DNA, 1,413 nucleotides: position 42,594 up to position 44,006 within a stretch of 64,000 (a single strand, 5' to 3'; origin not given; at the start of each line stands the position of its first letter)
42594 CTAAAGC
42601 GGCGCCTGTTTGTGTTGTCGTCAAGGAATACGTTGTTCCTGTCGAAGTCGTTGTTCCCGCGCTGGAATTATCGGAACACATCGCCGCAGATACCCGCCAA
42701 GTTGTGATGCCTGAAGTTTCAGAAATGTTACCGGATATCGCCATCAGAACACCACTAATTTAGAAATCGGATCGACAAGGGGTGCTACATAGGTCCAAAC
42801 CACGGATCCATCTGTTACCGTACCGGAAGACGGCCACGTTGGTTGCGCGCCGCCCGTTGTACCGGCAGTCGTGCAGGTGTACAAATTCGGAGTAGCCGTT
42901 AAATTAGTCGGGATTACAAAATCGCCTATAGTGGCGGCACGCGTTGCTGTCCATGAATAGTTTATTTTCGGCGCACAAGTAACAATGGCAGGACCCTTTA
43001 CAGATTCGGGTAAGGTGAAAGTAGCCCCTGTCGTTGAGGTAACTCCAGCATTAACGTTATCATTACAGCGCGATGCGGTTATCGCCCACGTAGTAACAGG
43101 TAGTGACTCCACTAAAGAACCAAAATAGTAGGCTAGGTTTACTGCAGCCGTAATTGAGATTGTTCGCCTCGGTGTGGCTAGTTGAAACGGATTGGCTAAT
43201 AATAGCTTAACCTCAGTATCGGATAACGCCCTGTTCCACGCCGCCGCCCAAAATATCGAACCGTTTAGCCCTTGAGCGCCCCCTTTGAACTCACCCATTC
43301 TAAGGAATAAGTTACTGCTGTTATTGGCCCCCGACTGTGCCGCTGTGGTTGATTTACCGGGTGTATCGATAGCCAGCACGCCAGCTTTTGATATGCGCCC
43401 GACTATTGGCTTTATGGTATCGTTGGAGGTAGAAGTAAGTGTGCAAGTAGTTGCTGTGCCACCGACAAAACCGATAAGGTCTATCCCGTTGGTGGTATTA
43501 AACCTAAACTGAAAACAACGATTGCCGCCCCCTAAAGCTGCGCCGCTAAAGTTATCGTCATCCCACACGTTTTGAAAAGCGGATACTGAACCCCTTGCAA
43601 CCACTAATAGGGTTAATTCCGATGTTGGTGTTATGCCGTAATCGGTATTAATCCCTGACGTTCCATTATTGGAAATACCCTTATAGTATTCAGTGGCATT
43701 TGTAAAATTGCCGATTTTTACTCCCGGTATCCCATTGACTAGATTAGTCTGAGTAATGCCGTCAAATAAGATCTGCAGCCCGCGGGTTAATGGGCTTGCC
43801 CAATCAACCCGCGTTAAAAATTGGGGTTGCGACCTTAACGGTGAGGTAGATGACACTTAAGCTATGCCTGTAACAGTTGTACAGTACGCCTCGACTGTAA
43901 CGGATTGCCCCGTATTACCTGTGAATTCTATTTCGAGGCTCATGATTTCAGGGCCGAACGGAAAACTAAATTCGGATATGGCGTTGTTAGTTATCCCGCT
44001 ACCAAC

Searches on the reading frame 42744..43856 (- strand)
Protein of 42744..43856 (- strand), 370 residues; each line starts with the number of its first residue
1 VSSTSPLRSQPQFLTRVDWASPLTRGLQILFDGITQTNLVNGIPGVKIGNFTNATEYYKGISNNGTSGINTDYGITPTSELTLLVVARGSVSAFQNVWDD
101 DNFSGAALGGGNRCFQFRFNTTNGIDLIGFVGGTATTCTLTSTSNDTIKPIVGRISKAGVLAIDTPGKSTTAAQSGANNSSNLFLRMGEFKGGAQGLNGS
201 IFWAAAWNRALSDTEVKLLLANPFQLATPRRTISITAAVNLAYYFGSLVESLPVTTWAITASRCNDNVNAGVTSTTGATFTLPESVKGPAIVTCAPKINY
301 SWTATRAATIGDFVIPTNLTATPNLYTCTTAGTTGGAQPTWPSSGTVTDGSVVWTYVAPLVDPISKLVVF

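Call 67: search_protein_families(library=phrogs, proteins=[window:42744-43856:-], max_evalue=0.001)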
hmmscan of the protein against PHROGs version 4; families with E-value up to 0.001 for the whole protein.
window:42744-43856:- (370 aa): 1 family
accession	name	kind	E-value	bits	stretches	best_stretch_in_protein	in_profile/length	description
phrog_20658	-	head and packaging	3.5e-06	27.9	1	299-355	132-188/211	head decoration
